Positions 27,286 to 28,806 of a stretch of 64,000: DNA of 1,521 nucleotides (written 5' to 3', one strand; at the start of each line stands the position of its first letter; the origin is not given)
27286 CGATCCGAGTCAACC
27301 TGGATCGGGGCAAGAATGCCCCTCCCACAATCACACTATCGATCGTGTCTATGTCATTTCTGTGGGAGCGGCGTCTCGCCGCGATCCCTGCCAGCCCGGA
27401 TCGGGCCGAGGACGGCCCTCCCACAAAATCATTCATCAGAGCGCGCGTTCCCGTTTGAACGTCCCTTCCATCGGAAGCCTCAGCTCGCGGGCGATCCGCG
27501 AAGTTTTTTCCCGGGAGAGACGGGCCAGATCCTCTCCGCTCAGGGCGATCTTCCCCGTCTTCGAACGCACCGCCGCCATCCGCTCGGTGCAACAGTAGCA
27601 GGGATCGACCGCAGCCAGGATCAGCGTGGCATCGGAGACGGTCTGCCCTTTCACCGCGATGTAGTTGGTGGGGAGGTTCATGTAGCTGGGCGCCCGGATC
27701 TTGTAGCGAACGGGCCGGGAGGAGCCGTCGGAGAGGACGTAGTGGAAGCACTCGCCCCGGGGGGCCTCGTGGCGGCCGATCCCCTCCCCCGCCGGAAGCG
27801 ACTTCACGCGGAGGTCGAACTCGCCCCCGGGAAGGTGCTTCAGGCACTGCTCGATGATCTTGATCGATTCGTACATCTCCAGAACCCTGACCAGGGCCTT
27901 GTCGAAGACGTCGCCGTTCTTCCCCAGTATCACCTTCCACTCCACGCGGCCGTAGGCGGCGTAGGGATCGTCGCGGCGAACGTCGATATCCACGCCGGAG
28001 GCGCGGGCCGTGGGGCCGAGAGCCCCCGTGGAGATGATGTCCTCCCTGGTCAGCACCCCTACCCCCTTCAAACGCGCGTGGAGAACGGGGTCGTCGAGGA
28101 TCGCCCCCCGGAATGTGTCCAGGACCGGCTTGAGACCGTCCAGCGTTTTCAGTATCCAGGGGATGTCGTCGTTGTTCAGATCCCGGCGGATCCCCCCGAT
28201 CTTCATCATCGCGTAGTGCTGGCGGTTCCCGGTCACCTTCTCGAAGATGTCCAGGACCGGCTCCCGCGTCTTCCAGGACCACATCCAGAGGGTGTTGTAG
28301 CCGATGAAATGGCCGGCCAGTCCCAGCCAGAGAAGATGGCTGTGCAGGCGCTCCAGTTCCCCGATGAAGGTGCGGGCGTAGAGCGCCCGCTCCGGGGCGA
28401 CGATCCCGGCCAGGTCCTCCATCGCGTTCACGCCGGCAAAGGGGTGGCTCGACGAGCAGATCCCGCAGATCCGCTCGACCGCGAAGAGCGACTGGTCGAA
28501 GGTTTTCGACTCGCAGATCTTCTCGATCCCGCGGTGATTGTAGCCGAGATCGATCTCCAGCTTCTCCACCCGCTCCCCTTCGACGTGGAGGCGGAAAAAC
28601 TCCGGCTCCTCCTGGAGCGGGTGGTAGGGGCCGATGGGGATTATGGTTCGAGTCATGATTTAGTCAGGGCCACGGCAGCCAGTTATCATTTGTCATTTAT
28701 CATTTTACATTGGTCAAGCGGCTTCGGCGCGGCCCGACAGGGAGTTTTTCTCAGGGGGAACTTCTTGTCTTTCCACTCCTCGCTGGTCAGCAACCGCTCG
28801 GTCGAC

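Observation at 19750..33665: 17-gene Rex-headed operon for an Mrp/Mbh-type group 4 [NiFe] hydrogenase carrying a sulfhydrogenase-beta/gamma-like NAD(P)H module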

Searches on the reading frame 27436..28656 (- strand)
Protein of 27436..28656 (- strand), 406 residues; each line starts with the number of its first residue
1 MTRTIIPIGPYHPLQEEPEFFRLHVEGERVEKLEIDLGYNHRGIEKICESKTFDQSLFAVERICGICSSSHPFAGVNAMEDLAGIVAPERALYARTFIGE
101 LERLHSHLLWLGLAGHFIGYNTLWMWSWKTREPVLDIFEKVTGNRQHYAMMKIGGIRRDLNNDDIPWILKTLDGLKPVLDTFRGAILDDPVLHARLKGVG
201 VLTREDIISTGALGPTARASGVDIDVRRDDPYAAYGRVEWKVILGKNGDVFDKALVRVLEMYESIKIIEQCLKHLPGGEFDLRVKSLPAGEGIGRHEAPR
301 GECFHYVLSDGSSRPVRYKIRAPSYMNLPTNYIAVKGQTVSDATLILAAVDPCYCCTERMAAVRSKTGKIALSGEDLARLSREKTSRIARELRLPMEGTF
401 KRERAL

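Call 4: search_protein_families(library=pfam, proteins=[window:27436-28656:-], max_evalue=0.01)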
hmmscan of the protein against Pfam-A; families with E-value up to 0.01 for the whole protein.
window:27436-28656:- (406 aa): 2 families
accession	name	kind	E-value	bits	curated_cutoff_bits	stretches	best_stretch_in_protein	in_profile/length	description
PF00346.24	Complex1_49kDa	-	3e-70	236.8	24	2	118-281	2-165/271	Respiratory-chain NADH dehydrogenase, 49 Kd subunit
PF00374.24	NiFeSe_Hases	-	8.2e-14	51.9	25.8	1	42-110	1-69/508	Nickel-dependent hydrogenase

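Call 8: find_homologous_proteins(query=window:27436-28656:-)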
Query window:27436-28656:- (406 aa): 8000 proteins with E <= 0.001 among 8000 candidates; the best 120 are listed.
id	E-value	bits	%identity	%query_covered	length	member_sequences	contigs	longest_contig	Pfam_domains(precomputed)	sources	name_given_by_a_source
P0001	6.8e-255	863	91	99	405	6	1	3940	PF00374.25,PF00346.25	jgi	-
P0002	2.3e-246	835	88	99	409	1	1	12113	PF00374.25,PF00346.25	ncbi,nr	ncbi:MAG: nickel-dependent hydrogenase large subunit [Candidatus Aureabacteria bacterium]|nr:nickel-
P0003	6.5e-227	771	81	99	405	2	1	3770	PF00374.25,PF00346.25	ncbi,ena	-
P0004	5.2e-226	768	79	99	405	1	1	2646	PF00374.25,PF00346.25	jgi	-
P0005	7.1e-226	768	80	99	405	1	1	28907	PF00374.25,PF00346.25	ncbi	ncbi:MAG: nickel-dependent hydrogenase large subunit [PVC group bacterium]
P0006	1.8e-225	766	81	99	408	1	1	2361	PF00374.25,PF00346.25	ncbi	-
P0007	4.4e-225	765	80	99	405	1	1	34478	PF00374.25,PF00346.25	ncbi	-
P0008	5.1e-223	758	78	99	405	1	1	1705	PF00374.25,PF00346.25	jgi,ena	-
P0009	1.8e-222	756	79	99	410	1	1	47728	PF00374.25,PF00346.25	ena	-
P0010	2.5e-220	749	79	99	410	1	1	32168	PF00374.25,PF00346.25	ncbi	-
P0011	2.7e-220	749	78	99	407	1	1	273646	PF00374.25,PF00346.25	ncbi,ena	-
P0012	1.8e-216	737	76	99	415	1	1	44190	PF00374.25,PF00346.25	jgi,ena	-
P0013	5.1e-215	732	77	99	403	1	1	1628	PF00374.25,PF00346.25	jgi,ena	-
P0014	5.9e-215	732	76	99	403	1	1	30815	PF00374.25,PF00346.25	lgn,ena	-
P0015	2.4e-210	716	76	100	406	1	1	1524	PF00374.25,PF00346.25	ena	-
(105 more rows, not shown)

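Call 9: find_related_loci(query=window:27436-28656:-, collection=genome_contigs, flank=10000)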
Query window:27436-28656:- (406 aa) in genome_contigs; peptide patterns used: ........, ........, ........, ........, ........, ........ (x = any residue, [..] = any of these).
599 stretches matched a pattern (row limit reached: there are more); 575 encode a relative of the query (tblastn E <= 1e-3); the best 80 are kept; 80 distinct loci.
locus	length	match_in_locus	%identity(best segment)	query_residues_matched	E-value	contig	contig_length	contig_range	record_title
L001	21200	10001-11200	91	1-400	0e+0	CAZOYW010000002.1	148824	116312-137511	MAG TPA_asm: uncultured bacterium isolate SRP192927_co7_26 genome assembly, contig: NODE_90_length_148824_cov_8.329161,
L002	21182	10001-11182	74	1-392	0e+0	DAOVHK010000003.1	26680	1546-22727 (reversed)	MAG TPA_asm: Clostridia bacterium isolate CSMAG_1339 CSMAG_1339_k141_5928842_length_26680_cov_15.0070, whole genome shot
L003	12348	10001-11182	74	1-392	0e+0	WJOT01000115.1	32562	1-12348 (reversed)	MAG: Clostridia bacterium isolate 1244-F3-H4-B3 F3H4_C42, whole genome shotgun sequence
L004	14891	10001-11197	73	1-397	0e+0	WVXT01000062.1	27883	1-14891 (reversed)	MAG: bacterium isolate CS1-C068 C_merged_R1_(paired)_contig_22015, whole genome shotgun sequence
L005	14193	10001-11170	73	1-388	0e+0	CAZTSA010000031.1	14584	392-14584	MAG TPA_asm: uncultured Clostridia bacterium isolate binchicken_co124_176 genome assembly, contig: NODE_2386_length_1458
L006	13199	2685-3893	70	1-401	0e+0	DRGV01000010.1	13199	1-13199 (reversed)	MAG TPA_asm: bacterium isolate HyVt-354 HyVt-354_k145_152051, whole genome shotgun sequence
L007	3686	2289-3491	70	3-401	0e+0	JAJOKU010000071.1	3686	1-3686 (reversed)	MAG: candidate division NPL-UPA2 bacterium isolate MAG-914 c_000000000651, whole genome shotgun sequence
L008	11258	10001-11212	70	1-401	0e+0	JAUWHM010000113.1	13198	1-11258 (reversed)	MAG: Nitrospirota bacterium isolate CSMAG_2268 CSMAG_2268_k141_2685578_length_13198_cov_8.0000, whole genome shotgun seq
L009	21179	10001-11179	69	2-392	0e+0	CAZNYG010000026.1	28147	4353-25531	MAG TPA_asm: uncultured Elusimicrobiales bacterium isolate SRP263991_co7_858 genome assembly, contig: NODE_2327_length_2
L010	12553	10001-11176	70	1-392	0e+0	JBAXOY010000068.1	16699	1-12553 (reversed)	MAG: Chlamydiota bacterium isolate ELA517 MAG517_68, whole genome shotgun sequence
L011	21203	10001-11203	69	1-400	0e+0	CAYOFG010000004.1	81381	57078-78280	MAG TPA_asm: uncultured Clostridia bacterium isolate binchicken_co376_202 genome assembly, contig: NODE_198_length_81381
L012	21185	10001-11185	68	3-397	0e+0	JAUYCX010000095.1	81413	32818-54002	MAG: Candidatus Omnitrophota bacterium isolate C20_maxbin.112_sub C20_k141_178161, whole genome shotgun sequence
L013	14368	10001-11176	69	1-392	0e+0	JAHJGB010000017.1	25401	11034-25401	MAG: Candidatus Omnitrophota bacterium isolate Modern_marine_glass_biofilm.mb.50 Modern_marine_glas.mb.50_k141_76960, wh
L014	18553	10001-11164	68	1-388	0e+0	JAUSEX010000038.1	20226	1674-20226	MAG: Candidatus Omnitrophota bacterium isolate E14_maxbin.253 E14_k141_865793, whole genome shotgun sequence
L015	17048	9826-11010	68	1-395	0e+0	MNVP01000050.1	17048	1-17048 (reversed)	MAG: Candidatus Omnitrophica bacterium CG1_02_40_15 cg1_0.2_scaffold_2987_c, whole genome shotgun sequence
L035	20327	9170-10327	66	3-388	0e+0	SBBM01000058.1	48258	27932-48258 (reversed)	MAG: Planctomycetales bacterium isolate Bin_37_1_1 Hy_contig3880, whole genome shotgun sequence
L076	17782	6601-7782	63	1-395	1e-176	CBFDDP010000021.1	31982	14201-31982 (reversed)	MAG TPA_asm: uncultured bacterium isolate SRR26215674_binner13_Refined_32 genome assembly, contig: ERZ25073485.670, whol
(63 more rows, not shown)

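Call 24: search_solved_structures(query=window:27436-28656:-, max_evalue=1e-10)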
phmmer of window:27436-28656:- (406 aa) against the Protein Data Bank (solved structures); distinct sequences matched with E-value up to 1e-10: 67 (the best 60 are shown).
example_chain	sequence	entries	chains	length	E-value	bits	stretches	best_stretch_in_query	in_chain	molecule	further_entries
6cfw_L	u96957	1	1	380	2.8e-86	292.8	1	6-359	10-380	Membrane-bound hydrogenase subunit alpha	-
7z0s_E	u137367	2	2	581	1.9e-75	257.2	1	4-384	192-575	Formate hydrogenlyase subunit 5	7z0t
2fug_4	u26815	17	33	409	2.6e-67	230.4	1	6-278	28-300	NADH-quinone oxidoreductase chain 4 | NADH-QUINONE OXIDOREDUCTASE SUBUNIT 4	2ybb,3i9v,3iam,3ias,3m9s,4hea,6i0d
7q5y_B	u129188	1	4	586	6.1e-61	209.4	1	5-275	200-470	NADH-quinone oxidoreductase subunit C/D 2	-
7eu3_H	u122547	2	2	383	3.2e-57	197.1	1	5-281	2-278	NAD(P)H-quinone oxidoreductase subunit H, chloroplastic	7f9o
6hum_H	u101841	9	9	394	6.7e-57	196.1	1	5-285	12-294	NAD(P)H-quinone oxidoreductase subunit H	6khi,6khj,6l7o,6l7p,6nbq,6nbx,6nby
7wfg_H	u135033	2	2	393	5.4e-56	193.1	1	5-282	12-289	NAD(P)H-quinone oxidoreductase subunit H, chloroplastic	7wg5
9iho_D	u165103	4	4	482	7.7e-56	192.6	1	7-281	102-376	NUCM (49 kDa) subunit of mitochondrial NADH:ubiquinone oxidoreductase (Complex I)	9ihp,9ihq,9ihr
6h8k_C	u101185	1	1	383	4.6e-55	190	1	6-281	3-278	NUCM protein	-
6gcs_C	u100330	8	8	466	6e-55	189.6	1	6-281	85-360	49-KDA PROTEIN (NUCM) | Subunit NUCM of NADH:Ubiquinone Oxidoreductase (Complex I) | NUCM protein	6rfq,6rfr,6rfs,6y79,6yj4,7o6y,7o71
7b0n_D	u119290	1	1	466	4.1e-54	186.9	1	6-281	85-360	NUCM protein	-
7zm7_C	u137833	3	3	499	7.2e-54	186.1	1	6-280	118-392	NADH-ubiquinone oxidoreductase 49 kDa subunit-like protein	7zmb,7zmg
7arc_D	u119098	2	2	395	1.7e-53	184.9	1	5-282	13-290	ND7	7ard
9grx_H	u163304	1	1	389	1.8e-53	184.8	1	5-281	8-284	NAD(P)H-quinone oxidoreductase subunit H, chloroplastic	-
4wz7_C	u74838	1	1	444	2.6e-53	184.3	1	6-281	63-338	NUCM protein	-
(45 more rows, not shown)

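Call 51: search_protein_families(library=ncbifam, proteins=[window:27436-28656:-], max_evalue=0.00001)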
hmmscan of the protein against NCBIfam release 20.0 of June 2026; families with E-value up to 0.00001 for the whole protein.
window:27436-28656:- (406 aa): 15 families
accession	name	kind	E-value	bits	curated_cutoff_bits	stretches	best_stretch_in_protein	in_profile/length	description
NF004739.1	PRK06075.1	equivalog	3.5e-94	315.7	360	2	6-280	3-277/384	NADH-quinone oxidoreductase subunit D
NF040602.1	F420_dehyd_FpoD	exception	1e-86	291.3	600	1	4-357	8-370/372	F420H2 dehydrogenase subunit FpoD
TIGR01962.1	NuoD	equivalog_domain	6.4e-84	282.1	459.35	2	4-281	3-280/386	NADH dehydrogenase (quinone) subunit D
NF008974.0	PRK12322.1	equivalog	5.6e-73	246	522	1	5-352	8-359/366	NADH-quinone oxidoreductase subunit D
NF009808.0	PRK13292.1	equivalog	2.1e-72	244.1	1156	2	4-280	408-684/791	NADH-quinone oxidoreductase subunit B/C/D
NF008728.0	PRK11742.1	equivalog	2.3e-63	214.5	840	2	6-281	217-492/598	NADH-quinone oxidoreductase subunit C/D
NF005649.0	PRK07415.1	equivalog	3.9e-62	210.5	583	2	4-281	11-289/394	NAD(P)H-quinone oxidoreductase subunit H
TIGR03295.1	frhA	equivalog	6.6e-24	84.6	392.5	2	42-160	41-166/412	coenzyme F420 hydrogenase subunit alpha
NF033181.1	NiFeSe_hydrog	equivalog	5.7e-14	51.9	600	1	25-110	22-106/507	nickel-dependent hydrogenase large subunit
NF045518.1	H2_NiFeSe_large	exception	6.3e-14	51.7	780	1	24-110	21-106/485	NiFeSe hydrogenase large subunit HysA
NF007778.0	PRK10467.1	equivalog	4.1e-08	32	969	1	38-109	35-106/567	hydrogenase 2 large subunit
NF007550.0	PRK10170.1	equivalog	1.8e-07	30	1101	1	35-110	47-122/597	Ni/Fe-hydrogenase large subunit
NF041785.2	VhuA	equivalog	2e-07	30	800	0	42-110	39-107/418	F420-non-reducing hydrogenase Vhu subunit A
NF040828.1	sulfhyd_ShyA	equivalog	2.3e-06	26.8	700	0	61-121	57-119/415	NAD(P)-dependent hydrogenase/sulfhydrogenase 2 subunit alpha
NF040832.1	sulfhyd_HydA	equivalog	2.9e-06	26.7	880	0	28-122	26-122/426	NADPH-dependent hydrogenase/sulfhydrogenase 1 subunit alpha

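Call 64: search_solved_structures(query=window:27436-28656:-, max_evalue=1e-70, show_alignments=2)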
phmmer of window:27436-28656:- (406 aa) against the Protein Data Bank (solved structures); distinct sequences matched with E-value up to 1e-70: 2.
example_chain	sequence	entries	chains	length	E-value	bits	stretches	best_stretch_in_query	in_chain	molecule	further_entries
6cfw_L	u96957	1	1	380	2.8e-86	292.8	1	6-359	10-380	Membrane-bound hydrogenase subunit alpha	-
7z0s_E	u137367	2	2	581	1.9e-75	257.2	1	4-384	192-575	Formate hydrogenlyase subunit 5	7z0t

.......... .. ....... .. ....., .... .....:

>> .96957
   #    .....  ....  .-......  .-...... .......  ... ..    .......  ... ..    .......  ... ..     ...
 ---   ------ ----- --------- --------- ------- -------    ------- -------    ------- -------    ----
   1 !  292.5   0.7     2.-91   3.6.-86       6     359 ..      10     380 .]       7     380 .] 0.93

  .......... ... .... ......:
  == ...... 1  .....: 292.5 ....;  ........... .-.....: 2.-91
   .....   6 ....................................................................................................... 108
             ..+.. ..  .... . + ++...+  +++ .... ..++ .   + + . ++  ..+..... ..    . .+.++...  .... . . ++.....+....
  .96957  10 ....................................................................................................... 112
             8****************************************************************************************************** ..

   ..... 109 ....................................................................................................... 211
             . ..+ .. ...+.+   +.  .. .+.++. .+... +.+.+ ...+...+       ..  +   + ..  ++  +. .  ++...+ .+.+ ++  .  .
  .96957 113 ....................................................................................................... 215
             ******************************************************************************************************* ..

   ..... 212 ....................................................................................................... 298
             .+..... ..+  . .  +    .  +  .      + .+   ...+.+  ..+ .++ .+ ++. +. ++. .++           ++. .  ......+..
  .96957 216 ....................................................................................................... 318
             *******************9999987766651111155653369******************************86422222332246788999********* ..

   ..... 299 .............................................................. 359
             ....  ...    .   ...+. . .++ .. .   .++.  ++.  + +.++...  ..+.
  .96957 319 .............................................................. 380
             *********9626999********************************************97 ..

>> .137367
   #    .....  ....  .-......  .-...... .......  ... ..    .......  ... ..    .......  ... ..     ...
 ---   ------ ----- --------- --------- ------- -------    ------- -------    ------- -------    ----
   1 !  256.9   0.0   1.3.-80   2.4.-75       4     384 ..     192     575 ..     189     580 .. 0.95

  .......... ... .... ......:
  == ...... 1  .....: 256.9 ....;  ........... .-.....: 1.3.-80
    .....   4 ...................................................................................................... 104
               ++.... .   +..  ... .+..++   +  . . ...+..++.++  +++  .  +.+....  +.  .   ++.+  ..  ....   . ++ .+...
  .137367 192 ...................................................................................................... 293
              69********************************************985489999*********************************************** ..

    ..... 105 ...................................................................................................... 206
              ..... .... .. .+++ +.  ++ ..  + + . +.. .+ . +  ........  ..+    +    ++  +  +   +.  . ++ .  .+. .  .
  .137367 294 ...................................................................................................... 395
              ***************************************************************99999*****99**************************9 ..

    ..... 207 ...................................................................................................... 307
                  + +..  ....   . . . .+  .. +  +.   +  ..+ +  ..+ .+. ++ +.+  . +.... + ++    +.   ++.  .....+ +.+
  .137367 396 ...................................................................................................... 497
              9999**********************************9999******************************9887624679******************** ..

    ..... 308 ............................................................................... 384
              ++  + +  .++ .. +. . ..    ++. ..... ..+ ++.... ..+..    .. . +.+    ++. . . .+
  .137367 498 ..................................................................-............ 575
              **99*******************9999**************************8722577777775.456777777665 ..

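Call 70: search_protein_families(library=pfam, proteins=[L008:3384-3845:+, L008:3921-5927:+, L008:5924-6856:+, L076:9203-10984:+, L076:10985-12640:+, L076:12637-14130:+, L035:410-1492:+, L035:1489-2355:+, L035:2339-3106:+, L035:3063-4439:+], max_evalue=0.00001)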
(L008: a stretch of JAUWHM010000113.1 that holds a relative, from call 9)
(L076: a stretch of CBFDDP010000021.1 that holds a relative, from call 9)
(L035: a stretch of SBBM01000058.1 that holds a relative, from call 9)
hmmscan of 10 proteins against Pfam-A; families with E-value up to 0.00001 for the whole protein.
L008:3384-3845:+ (153 aa): 1 family
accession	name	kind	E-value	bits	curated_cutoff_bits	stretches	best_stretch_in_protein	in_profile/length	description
PF07963.17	N_methyl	-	6.5e-06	25.9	21.2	0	19-43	3-27/27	Prokaryotic N-terminal methylation motif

L008:3921-5927:+ (668 aa): 0 families

L008:5924-6856:+ (310 aa): 0 families

L076:9203-10984:+ (593 aa): 1 family
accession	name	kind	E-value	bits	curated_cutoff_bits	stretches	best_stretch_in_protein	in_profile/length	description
PF00990.26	GGDEF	-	5.3e-07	30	23.8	1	454-566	5-120/161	Diguanylate cyclase, GGDEF domain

L076:10985-12640:+ (551 aa): 1 family
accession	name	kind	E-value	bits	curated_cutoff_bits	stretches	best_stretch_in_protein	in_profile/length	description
PF01973.23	MptE-like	-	2.5e-17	63.6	34.6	1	225-372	17-168/171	6-hydroxymethylpterin diphosphokinase MptE-like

L076:12637-14130:+ (497 aa): 1 family
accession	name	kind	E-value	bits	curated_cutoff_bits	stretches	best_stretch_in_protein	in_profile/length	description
PF01973.23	MptE-like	-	6e-25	88.4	34.6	1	181-347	1-169/171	6-hydroxymethylpterin diphosphokinase MptE-like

L035:410-1492:+ (360 aa): 4 families
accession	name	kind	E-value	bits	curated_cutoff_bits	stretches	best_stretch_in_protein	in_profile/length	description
PF17179.9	Fer4_22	-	1.5e-29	103.1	27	1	236-331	1-95/95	4Fe-4S dicluster domain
PF12838.12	Fer4_7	-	6.9e-07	30.1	27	0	235-249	36-50/52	4Fe-4S dicluster domain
PF13237.11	Fer4_10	-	2.5e-06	27.8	25.5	1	235-327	7-52/53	4Fe-4S dicluster domain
PF13187.11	Fer4_9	-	5.8e-06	26.7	27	0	233-249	34-49/52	4Fe-4S dicluster domain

L035:1489-2355:+ (288 aa): 3 families
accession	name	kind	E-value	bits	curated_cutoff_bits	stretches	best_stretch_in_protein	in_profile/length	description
PF00175.26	NAD_binding_1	-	1.2e-15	58.5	22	1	124-225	2-107/109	Oxidoreductase NAD-binding domain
PF10418.14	DHODB_Fe-S_bind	-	1.8e-11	44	23.9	1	244-276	1-40/41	Iron-sulfur cluster binding domain of dihydroorotate dehydrogenase B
PF00970.30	FAD_binding_6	-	1.1e-08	35.8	21.1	1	22-109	3-96/99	Oxidoreductase FAD-binding domain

L035:2339-3106:+ (255 aa): 1 family
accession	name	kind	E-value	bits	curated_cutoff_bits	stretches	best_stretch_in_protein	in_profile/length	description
PF01058.29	Oxidored_q6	-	1.6e-24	86.5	27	1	17-151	1-126/128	NADH ubiquinone oxidoreductase, 20 Kd subunit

L035:3063-4439:+ (458 aa): 1 family
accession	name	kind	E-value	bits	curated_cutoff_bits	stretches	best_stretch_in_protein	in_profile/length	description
PF00374.24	NiFeSe_Hases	-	2.6e-34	119.5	25.8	2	58-142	1-85/508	Nickel-dependent hydrogenase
